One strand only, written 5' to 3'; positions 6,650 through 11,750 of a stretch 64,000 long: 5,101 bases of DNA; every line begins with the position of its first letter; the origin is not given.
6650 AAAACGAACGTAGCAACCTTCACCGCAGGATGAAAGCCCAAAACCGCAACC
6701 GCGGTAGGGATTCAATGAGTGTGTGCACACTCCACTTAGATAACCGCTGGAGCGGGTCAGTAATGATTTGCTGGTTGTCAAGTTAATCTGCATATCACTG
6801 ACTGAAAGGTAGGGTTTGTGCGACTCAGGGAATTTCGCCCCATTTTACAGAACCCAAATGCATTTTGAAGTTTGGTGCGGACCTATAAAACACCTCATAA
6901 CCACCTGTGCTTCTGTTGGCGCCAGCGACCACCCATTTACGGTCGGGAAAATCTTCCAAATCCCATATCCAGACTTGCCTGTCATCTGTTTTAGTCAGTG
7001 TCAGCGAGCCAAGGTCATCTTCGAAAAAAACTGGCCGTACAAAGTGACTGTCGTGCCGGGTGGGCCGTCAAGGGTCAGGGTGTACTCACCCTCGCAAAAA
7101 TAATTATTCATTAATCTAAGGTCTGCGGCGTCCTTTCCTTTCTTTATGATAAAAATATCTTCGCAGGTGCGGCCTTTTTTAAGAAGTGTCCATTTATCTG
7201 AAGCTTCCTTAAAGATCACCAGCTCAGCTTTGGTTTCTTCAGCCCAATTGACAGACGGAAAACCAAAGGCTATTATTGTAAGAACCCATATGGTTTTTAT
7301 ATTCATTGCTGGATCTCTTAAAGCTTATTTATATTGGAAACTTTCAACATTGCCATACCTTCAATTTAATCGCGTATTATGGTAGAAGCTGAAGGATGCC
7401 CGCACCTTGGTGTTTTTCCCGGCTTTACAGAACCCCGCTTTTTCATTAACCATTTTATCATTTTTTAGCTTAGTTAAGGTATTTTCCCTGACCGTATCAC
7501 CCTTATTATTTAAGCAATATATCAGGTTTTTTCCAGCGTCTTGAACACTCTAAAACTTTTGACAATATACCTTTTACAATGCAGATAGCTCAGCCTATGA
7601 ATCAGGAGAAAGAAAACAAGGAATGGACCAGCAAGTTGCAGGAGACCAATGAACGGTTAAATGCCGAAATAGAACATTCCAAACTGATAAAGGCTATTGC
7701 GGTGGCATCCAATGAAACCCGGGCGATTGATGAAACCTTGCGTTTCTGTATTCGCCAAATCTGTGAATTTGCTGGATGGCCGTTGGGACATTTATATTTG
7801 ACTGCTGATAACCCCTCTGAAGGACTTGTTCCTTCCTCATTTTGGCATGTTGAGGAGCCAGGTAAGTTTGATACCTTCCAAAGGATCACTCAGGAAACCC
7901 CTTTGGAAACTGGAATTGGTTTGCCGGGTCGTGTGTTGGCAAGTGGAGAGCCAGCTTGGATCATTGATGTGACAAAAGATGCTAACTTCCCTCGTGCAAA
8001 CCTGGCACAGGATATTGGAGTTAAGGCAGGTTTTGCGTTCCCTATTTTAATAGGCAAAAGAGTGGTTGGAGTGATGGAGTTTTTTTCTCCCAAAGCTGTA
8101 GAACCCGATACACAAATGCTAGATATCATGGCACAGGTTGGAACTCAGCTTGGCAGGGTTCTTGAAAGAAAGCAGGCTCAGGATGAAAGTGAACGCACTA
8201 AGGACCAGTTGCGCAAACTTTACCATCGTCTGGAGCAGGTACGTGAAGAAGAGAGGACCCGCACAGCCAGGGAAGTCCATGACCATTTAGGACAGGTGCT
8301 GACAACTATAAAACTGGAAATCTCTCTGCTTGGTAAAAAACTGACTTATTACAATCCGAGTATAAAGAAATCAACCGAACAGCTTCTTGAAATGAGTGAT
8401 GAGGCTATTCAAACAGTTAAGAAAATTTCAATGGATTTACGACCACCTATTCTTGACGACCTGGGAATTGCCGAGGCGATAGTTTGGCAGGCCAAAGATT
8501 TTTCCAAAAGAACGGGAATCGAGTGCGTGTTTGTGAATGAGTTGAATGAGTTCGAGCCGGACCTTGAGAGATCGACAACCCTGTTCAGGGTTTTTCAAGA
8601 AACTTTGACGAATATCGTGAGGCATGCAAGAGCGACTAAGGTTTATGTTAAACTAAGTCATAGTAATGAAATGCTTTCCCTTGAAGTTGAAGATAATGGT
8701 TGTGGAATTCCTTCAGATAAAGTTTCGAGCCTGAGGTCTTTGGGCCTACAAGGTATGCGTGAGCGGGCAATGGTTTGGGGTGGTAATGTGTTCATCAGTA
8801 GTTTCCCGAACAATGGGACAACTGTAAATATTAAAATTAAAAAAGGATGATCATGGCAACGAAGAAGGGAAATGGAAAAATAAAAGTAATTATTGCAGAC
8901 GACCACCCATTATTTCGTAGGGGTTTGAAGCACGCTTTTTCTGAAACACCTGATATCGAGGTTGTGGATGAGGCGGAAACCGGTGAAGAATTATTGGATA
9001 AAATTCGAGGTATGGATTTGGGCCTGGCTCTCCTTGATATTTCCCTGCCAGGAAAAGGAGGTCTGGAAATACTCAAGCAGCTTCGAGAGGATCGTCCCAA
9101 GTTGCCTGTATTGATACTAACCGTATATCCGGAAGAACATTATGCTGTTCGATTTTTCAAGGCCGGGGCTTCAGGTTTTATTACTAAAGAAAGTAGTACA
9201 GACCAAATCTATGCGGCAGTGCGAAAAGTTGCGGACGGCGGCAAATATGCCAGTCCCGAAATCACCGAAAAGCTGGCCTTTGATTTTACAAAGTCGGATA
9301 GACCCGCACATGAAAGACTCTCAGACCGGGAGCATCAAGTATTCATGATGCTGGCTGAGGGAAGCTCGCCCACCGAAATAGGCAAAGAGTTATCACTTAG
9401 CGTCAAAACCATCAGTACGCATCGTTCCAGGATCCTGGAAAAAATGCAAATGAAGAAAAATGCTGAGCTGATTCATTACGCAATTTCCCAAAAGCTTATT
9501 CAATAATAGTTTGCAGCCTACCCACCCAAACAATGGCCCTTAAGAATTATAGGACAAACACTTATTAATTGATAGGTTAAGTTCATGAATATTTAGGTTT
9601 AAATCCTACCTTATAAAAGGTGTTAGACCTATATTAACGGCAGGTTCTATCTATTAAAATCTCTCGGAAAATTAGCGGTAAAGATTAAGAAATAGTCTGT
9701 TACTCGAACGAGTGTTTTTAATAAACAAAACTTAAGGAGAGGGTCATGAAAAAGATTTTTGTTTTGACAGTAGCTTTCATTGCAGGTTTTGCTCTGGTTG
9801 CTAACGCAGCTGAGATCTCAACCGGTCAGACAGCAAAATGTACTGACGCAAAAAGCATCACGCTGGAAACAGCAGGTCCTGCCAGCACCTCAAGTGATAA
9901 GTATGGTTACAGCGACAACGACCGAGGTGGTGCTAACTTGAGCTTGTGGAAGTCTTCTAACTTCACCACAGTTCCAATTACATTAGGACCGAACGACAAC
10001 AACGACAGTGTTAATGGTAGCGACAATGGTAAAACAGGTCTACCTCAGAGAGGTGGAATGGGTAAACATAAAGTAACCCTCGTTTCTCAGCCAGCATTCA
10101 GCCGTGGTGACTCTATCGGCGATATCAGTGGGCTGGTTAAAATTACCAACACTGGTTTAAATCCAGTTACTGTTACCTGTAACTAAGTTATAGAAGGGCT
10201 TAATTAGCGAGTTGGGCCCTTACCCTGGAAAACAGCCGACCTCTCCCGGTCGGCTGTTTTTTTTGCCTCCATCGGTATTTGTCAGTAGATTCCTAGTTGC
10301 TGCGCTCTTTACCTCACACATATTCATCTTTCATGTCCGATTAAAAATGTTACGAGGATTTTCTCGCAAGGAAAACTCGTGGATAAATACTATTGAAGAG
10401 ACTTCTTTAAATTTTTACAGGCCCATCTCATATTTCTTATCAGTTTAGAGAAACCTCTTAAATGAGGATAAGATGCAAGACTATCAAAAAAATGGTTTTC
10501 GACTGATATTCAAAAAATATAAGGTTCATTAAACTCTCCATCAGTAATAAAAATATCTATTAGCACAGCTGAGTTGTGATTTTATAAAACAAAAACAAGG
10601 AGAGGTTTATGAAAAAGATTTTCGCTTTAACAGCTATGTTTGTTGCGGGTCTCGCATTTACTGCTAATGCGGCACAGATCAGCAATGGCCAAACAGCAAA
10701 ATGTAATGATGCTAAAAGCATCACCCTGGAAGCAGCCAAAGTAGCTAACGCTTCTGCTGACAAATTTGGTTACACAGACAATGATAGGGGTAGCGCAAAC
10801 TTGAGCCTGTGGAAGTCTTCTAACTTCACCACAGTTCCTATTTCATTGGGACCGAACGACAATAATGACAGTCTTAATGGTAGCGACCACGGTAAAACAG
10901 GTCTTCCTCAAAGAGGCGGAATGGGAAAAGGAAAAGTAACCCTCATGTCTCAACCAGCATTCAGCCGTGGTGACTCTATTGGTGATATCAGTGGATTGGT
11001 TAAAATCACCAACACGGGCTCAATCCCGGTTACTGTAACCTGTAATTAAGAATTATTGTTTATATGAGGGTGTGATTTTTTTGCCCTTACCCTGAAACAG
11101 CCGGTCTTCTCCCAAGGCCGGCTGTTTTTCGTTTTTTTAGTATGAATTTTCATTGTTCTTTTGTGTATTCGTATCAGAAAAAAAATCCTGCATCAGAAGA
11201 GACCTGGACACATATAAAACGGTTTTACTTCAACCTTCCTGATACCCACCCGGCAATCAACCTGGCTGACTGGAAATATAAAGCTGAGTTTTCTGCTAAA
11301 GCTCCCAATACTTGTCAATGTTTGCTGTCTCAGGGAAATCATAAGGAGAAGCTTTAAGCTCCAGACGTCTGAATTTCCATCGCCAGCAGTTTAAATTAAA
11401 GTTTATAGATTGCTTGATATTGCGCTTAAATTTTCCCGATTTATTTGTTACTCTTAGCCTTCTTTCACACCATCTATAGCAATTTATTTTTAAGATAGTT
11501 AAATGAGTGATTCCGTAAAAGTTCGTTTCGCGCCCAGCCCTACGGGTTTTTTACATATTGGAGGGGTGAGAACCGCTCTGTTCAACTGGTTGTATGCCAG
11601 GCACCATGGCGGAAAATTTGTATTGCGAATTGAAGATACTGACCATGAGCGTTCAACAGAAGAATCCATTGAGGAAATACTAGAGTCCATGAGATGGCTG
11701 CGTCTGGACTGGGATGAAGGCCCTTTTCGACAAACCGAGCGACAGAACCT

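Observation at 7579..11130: GAF kinase / NarL regulator followed by two tandem, highly similar secreted proteins of unrecognised family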

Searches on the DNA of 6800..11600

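Call 58: search_rna_families(source=window, start=6800, end=11600, threshold=evalue, max_evalue=1)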
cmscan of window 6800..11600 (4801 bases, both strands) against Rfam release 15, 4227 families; matches with E-value up to 1: 1.
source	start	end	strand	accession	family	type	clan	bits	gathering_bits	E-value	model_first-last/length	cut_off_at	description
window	11097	11164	-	RF02844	RefA9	Gene; antisense;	-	26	49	0.74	1-64/64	no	Enterococcus sRNA A9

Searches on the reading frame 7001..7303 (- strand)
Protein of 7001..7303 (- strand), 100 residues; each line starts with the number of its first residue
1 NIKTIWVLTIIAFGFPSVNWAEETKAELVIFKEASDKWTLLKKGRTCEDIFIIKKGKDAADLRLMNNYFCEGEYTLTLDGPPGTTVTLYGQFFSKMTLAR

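Call 4: search_protein_families(library=pfam, proteins=[window:7001-7303:-], max_evalue=1)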
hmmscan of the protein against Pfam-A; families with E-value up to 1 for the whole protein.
window:7001-7303:- (100 aa): 0 families

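Call 7: search_protein_families(library=ncbifam, proteins=[window:7001-7303:-], max_evalue=1)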
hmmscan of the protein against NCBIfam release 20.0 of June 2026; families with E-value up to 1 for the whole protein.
window:7001-7303:- (100 aa): 0 families

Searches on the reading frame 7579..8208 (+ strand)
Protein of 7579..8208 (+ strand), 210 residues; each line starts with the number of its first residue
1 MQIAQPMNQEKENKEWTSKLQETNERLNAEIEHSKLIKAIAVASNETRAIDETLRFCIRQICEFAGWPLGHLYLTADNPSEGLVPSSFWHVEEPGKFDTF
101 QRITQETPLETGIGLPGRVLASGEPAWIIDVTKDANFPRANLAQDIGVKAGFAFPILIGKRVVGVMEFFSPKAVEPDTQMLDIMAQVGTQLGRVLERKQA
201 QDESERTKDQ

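Call 54: search_solved_structures(query=window:7579-8208:+, max_evalue=1, show_alignments=3)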
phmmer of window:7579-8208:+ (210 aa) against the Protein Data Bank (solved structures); distinct sequences matched with E-value up to 1: 2.
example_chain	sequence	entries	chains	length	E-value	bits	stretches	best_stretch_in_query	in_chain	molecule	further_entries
7fdl_A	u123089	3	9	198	0.00087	22.2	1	109-169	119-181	Transcription factor EGL1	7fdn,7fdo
6bhn_A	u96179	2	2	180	0.18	14.6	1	119-199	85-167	Methyl-accepting chemotaxis sensory transducer with phytochrome sensor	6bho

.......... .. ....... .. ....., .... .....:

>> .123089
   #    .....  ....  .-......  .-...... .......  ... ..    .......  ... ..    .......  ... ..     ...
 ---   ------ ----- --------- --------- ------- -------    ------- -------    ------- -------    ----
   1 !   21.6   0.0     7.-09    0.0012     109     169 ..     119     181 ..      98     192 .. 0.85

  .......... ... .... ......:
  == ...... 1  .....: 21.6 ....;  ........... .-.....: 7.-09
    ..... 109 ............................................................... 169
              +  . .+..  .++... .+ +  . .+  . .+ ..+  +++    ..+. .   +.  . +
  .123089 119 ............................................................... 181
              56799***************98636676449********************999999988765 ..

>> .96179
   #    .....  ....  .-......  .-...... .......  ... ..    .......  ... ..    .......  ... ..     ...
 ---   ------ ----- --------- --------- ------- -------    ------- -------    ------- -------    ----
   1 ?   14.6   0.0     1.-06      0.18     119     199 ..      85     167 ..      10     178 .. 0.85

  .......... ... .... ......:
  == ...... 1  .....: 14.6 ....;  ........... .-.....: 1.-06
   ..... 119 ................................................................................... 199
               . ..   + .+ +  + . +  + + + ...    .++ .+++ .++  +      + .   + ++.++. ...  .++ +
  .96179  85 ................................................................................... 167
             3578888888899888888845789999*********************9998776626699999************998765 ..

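Call 66: search_solved_structures(query=A5, max_evalue=10, show_alignments=0)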
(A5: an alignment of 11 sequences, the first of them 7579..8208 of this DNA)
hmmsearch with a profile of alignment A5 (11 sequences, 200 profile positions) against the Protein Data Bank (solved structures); distinct sequences matched with E-value up to 10: 8.
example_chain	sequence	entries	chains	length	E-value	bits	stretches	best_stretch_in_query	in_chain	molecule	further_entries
7fdl_A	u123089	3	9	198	0.00022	23.8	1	94-159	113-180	Transcription factor EGL1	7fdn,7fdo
4g3v_A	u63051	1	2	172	0.00063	22.4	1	95-187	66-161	Transcriptional regulator nlh2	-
5w10_A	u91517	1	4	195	0.00083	22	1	91-161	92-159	cGMP-specific phosphodiesterase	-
4g3k_A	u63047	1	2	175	0.011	18.3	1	100-177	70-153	Transcriptional regulator nlh1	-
4g3w_A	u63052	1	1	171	0.014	17.9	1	100-159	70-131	Transcriptional regulator nlh1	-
6bhn_A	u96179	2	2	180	0.024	17.2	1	131-190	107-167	Methyl-accepting chemotaxis sensory transducer with phytochrome sensor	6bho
5g5r_A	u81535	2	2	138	0.12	14.9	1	140-177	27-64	SITE-2 PROTEASE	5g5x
3ci6_A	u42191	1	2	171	0.89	12.1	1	29-77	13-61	Phosphoenolpyruvate-protein phosphotransferase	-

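Call 73: find_homologous_proteins(query=A5, max_evalue=0.00001)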
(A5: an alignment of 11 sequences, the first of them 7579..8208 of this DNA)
Query A5 (11 sequences) (210 aa, profile of the alignment): 1462 proteins with E <= 0.00001 among 8000 candidates; the best 120 are listed.
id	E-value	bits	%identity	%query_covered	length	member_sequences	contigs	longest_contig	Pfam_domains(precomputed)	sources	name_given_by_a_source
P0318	1.3e-114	398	47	90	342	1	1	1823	PF22922.3,PF13185.13,PF01590.33,PF14215.13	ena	-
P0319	5.9e-98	344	68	96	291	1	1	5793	PF13185.13,PF01590.33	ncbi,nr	ncbi:MAG TPA: hypothetical protein DE038_11860, partial [Nitrospina sp.]|nr:hypothetical protein [Ni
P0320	1.6e-90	320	76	83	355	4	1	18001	PF22922.3,PF13185.13,PF01590.33,PF07730.20,PF02518.32,PF14215.13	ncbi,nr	ncbi:MAG TPA: GAF domain-containing sensor histidine kinase, partial [Nitrospinaceae bacterium]|nr:G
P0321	3.7e-90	319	72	80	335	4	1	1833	PF13185.13,PF01590.33,PF07730.20,PF14215.13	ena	-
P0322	2.5e-88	313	81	80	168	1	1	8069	PF22922.3,PF13185.13,PF01590.33,PF14215.13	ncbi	ncbi:MAG: hypothetical protein CO036_00825, partial [Candidatus Omnitrophica bacterium CG_4_9_14_0_2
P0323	2.4e-77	277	69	71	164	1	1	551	PF13185.13,PF01590.33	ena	-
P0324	5.3e-77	276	51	92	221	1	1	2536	PF13185.13,PF01590.33,PF14215.13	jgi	jgi:FOG: GAF domain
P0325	6.7e-77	275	59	80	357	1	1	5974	PF13426.14,PF13185.13,PF01590.33,PF08448.17,PF00989.32,PF14215.13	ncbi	-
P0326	2.9e-75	270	54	82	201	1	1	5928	PF22922.3,PF13185.13,PF01590.33,PF14215.13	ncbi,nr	ncbi:GAF domain-containing protein, partial [candidate division KSB1 bacterium]|nr:GAF domain-contai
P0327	5.9e-74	266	56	80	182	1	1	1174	PF22922.3,PF13185.13,PF01590.33,PF14215.13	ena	-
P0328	1.1e-73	265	51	85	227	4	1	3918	PF13185.13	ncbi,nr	ncbi:MAG: GAF domain-containing protein, partial [Nitrospinota bacterium]|nr:GAF domain-containing p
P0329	3.9e-73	263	76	67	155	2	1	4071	PF22922.3,PF13185.13,PF01590.33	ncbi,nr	ncbi:MAG TPA: GAF domain-containing protein, partial [Nitrospinaceae bacterium]|nr:GAF domain-contai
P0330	4.6e-73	263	48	94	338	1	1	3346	PF13185.13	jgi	-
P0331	4.7e-73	263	47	94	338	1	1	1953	PF13185.13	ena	-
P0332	4.8e-73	263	47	95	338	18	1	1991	PF13185.13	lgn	-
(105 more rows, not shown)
